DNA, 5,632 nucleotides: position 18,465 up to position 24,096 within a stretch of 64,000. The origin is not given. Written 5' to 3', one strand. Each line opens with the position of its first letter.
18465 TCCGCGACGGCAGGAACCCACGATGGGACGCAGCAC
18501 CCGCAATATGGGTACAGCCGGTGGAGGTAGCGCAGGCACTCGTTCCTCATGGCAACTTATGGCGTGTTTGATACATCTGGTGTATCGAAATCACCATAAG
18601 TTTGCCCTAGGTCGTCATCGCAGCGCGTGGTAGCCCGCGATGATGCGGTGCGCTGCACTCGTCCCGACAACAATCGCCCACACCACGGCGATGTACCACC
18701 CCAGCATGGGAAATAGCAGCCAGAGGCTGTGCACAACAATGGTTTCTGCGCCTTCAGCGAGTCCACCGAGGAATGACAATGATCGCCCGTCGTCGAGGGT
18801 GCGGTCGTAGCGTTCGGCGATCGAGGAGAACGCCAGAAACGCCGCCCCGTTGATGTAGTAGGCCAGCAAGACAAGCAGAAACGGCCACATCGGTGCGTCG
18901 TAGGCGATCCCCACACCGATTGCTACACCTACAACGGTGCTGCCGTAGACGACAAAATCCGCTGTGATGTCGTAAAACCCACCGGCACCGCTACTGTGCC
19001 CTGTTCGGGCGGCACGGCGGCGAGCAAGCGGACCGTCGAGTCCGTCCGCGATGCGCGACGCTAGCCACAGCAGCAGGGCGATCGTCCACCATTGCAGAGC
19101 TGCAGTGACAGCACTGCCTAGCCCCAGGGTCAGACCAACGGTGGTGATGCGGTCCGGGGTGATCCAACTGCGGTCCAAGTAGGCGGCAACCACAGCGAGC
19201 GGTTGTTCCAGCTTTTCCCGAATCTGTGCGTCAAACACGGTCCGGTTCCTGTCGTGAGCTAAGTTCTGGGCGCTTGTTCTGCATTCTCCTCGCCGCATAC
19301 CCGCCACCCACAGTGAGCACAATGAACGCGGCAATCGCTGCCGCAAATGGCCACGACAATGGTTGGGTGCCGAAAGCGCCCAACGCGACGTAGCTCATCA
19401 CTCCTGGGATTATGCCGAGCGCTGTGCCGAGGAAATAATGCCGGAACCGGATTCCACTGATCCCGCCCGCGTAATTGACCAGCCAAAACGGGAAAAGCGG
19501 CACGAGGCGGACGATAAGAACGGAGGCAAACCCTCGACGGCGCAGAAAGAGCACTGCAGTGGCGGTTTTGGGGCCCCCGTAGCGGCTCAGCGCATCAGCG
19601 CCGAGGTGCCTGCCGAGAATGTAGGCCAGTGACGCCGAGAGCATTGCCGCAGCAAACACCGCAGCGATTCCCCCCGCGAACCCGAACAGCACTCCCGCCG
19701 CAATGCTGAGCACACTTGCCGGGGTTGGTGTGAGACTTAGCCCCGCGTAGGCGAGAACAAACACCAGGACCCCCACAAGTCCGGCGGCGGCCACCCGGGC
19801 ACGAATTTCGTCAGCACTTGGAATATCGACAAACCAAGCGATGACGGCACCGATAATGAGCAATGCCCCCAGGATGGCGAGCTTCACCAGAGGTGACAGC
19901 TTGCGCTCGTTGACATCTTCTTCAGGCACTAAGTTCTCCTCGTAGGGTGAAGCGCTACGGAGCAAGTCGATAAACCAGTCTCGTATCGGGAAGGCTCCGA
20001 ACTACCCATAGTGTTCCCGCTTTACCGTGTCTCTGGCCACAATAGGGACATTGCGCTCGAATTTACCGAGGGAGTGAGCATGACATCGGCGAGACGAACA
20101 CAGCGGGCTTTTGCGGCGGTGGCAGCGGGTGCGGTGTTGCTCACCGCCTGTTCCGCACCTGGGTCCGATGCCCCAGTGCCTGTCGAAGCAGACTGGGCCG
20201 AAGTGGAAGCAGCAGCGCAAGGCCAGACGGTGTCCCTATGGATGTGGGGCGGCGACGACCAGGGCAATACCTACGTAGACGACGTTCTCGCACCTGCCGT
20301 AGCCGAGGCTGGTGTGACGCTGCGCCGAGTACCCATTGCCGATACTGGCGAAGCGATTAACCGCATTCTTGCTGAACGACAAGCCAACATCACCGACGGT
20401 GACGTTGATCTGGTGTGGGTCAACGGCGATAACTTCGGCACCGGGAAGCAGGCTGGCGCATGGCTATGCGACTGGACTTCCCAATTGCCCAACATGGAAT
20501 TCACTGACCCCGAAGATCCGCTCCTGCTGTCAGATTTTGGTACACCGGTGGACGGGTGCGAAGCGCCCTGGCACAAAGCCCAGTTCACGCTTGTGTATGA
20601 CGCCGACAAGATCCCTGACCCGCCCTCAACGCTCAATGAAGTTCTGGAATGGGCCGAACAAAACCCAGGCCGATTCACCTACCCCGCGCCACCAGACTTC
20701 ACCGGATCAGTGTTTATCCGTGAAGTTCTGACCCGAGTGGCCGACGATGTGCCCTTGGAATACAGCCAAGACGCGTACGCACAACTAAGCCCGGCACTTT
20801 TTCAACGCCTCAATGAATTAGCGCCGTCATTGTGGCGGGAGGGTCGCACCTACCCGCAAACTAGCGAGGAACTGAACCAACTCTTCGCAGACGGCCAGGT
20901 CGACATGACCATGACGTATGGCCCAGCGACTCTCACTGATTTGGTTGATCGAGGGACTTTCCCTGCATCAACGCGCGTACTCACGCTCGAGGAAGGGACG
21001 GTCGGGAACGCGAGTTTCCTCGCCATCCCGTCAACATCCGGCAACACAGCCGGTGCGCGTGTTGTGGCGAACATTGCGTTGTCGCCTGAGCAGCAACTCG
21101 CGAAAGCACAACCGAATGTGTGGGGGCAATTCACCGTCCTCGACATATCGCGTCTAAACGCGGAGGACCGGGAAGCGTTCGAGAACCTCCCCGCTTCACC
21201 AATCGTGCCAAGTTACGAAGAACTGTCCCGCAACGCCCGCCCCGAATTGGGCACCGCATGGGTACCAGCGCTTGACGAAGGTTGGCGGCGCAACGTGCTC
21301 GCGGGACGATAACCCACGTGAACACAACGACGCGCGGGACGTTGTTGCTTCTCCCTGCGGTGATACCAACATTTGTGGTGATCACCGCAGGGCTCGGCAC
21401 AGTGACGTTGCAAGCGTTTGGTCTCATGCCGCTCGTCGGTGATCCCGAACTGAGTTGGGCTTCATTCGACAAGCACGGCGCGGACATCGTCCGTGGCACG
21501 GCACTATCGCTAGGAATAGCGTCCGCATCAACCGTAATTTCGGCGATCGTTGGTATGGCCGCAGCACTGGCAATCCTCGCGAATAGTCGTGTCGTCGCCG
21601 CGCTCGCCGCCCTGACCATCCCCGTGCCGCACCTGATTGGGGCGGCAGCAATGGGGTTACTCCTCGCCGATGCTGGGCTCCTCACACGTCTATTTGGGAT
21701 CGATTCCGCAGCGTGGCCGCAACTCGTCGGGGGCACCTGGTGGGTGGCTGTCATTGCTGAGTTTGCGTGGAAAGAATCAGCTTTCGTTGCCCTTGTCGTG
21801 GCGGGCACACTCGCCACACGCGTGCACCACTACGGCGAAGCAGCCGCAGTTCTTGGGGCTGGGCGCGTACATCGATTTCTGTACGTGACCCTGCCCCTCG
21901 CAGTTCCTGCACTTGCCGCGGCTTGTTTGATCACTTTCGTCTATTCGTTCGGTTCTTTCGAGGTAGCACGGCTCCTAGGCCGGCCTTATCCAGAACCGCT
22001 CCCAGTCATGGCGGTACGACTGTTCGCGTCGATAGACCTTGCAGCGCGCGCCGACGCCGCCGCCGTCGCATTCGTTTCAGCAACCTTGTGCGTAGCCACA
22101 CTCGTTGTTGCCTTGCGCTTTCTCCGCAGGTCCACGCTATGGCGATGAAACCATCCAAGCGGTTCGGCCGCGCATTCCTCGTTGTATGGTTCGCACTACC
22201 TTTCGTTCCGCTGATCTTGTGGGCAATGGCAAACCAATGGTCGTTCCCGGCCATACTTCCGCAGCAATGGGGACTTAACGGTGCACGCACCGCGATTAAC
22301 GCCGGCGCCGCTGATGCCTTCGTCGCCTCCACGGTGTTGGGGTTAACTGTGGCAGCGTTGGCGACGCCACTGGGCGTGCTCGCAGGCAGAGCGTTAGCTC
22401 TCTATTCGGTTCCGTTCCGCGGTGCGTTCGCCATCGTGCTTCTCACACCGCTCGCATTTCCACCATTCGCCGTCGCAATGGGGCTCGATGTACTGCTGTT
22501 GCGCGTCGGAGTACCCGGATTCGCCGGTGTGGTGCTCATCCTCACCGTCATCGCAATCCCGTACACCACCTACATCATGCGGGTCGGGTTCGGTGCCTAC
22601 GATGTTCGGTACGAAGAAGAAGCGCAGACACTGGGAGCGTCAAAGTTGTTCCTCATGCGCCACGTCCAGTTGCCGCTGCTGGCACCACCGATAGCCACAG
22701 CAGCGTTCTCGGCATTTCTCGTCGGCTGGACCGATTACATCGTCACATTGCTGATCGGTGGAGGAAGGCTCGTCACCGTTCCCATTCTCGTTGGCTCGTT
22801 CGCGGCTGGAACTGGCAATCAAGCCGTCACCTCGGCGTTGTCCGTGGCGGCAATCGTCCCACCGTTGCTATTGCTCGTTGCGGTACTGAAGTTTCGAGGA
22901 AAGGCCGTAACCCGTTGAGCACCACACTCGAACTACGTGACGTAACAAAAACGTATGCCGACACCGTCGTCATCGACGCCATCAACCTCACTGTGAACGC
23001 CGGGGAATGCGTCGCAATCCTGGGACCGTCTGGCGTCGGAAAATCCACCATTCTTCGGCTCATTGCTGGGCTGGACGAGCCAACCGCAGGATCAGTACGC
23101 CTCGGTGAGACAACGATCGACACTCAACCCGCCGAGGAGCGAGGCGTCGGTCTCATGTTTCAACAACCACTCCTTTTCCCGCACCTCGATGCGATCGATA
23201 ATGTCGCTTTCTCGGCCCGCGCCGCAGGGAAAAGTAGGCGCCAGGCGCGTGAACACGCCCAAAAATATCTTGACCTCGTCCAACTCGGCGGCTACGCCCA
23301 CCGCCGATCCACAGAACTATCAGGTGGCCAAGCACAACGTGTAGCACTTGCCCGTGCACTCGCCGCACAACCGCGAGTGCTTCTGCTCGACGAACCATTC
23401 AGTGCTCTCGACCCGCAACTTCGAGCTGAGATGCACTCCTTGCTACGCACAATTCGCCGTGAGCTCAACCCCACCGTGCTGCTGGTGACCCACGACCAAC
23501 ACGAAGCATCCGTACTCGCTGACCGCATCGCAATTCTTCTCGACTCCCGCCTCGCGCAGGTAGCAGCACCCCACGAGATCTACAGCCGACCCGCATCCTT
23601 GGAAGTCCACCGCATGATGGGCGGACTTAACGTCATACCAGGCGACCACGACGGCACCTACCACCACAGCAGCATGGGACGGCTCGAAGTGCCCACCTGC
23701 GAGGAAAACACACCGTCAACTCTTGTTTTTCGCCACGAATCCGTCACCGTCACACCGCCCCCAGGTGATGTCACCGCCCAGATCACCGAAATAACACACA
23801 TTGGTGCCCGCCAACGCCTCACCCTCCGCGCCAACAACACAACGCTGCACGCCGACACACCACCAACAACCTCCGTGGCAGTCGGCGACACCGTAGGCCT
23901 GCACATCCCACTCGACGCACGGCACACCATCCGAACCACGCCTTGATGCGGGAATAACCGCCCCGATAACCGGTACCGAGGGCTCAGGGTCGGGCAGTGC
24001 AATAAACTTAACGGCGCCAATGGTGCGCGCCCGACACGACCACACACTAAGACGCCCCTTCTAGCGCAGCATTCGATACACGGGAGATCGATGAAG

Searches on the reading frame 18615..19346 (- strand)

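Call 90: search_protein_families(library=pfam, proteins=[window:18615-19346:-], max_evalue=0.00001)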
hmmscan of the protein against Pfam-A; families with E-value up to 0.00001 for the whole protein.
window:18615-19346:- (243 aa): 1 family
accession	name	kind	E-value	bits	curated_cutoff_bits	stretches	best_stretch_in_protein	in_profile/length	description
PF01066.26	CDP-OH_P_transf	-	6.3e-08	33.6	22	1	61-175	1-109/152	CDP-alcohol phosphatidyltransferase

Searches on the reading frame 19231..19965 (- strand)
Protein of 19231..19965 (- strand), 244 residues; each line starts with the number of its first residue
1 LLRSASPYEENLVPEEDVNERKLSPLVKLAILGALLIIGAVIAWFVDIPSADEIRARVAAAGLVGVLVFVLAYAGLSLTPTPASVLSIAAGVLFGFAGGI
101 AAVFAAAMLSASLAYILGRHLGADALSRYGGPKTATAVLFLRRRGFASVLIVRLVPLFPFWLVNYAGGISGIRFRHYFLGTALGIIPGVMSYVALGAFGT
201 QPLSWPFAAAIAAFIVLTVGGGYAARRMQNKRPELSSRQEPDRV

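Call 90: search_protein_families(library=pfam, proteins=[window:19231-19965:-], max_evalue=0.00001)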
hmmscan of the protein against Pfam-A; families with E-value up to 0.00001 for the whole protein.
window:19231-19965:- (244 aa): 1 family
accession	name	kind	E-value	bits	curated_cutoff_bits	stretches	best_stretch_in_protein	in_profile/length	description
PF09335.16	VTT_dom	-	1.4e-23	84.1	33.9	1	82-197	2-122/123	VTT domain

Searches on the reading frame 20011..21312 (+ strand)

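Call 15: search_protein_families(library=pfam, proteins=[window:20011-21312:+], max_evalue=0.001)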
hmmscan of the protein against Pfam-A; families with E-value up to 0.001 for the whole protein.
window:20011-21312:+ (433 aa): 2 families
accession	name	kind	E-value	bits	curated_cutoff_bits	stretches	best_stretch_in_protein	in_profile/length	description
PF13416.11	SBP_bac_8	-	5.5e-23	82.6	27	1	98-377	8-262/279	Bacterial extracellular solute-binding protein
PF01547.30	SBP_bac_1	-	3.3e-08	34.3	26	1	125-362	42-306/307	Bacterial extracellular solute-binding protein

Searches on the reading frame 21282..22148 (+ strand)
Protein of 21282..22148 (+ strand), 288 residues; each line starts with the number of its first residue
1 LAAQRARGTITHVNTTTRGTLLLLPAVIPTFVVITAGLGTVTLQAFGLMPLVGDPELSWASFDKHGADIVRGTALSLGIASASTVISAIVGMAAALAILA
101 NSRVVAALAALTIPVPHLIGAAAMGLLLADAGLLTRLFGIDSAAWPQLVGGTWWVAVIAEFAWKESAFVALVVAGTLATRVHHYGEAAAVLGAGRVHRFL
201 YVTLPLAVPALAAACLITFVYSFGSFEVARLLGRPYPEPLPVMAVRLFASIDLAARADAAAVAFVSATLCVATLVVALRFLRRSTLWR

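Call 15: search_protein_families(library=pfam, proteins=[window:21282-22148:+], max_evalue=0.001)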
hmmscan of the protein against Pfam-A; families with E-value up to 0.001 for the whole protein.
window:21282-22148:+ (288 aa): 1 family
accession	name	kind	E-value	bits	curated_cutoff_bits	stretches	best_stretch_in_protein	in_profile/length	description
PF00528.27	BPD_transp_1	-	8.4e-09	35.9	26.4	1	114-281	29-174/184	Binding-protein-dependent transport system inner membrane component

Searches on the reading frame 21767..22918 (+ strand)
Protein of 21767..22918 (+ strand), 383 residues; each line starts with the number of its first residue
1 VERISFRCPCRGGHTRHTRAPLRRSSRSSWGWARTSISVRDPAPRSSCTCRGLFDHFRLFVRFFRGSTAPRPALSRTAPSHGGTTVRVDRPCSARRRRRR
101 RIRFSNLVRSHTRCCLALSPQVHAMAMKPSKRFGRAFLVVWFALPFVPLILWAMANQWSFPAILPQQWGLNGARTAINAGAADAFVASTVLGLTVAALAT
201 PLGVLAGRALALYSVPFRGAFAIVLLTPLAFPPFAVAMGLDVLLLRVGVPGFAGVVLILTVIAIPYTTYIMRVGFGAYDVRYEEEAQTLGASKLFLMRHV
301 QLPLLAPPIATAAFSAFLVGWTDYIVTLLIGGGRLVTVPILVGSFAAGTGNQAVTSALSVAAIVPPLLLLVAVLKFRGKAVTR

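Call 15: search_protein_families(library=pfam, proteins=[window:21767-22918:+], max_evalue=0.001)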
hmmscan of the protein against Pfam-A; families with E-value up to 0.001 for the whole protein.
window:21767-22918:+ (383 aa): 1 family
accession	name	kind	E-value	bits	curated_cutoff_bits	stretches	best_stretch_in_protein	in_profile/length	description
PF00528.27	BPD_transp_1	-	7.6e-14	52.3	26.4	1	200-371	2-171/184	Binding-protein-dependent transport system inner membrane component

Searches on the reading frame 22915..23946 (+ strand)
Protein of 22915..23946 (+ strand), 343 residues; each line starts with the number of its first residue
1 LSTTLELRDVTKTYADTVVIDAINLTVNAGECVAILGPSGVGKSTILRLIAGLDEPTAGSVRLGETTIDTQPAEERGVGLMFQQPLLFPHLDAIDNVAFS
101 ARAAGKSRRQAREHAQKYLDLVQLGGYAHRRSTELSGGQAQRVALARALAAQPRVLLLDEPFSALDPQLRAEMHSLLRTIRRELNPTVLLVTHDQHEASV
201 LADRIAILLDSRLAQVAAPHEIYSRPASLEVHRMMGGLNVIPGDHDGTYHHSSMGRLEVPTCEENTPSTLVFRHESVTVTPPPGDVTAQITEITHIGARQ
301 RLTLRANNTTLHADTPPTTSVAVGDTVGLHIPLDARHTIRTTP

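Call 15: search_protein_families(library=pfam, proteins=[window:22915-23946:+], max_evalue=0.001)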
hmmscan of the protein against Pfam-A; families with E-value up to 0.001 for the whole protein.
window:22915-23946:+ (343 aa): 7 families
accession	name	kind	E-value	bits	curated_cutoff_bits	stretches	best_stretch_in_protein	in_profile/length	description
PF00005.33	ABC_tran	-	2.6e-35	122.4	25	1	21-162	2-136/137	ABC transporter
PF13304.12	AAA_21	-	1.4e-10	42.2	27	1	118-195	221-300/304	AAA domain, putative AbiEii toxin, Type IV TA system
PF13191.12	AAA_16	-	0.00012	23.1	32.6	1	28-179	20-158/167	AAA ATPase domain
PF13558.12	SbcC_Walker_B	-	0.00021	21.9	27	0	129-178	27-89/90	SbcC/RAD50-like, Walker B motif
PF13401.12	AAA_22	-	0.00036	21.3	27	0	31-182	6-109/130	AAA domain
PF08402.16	TOBE_2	-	0.00074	20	21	0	275-335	6-72/76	TOBE domain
PF02463.25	SMC_N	-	0.00078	19.4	40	0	33-197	27-201/220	RecF/RecN/SMC N terminal domain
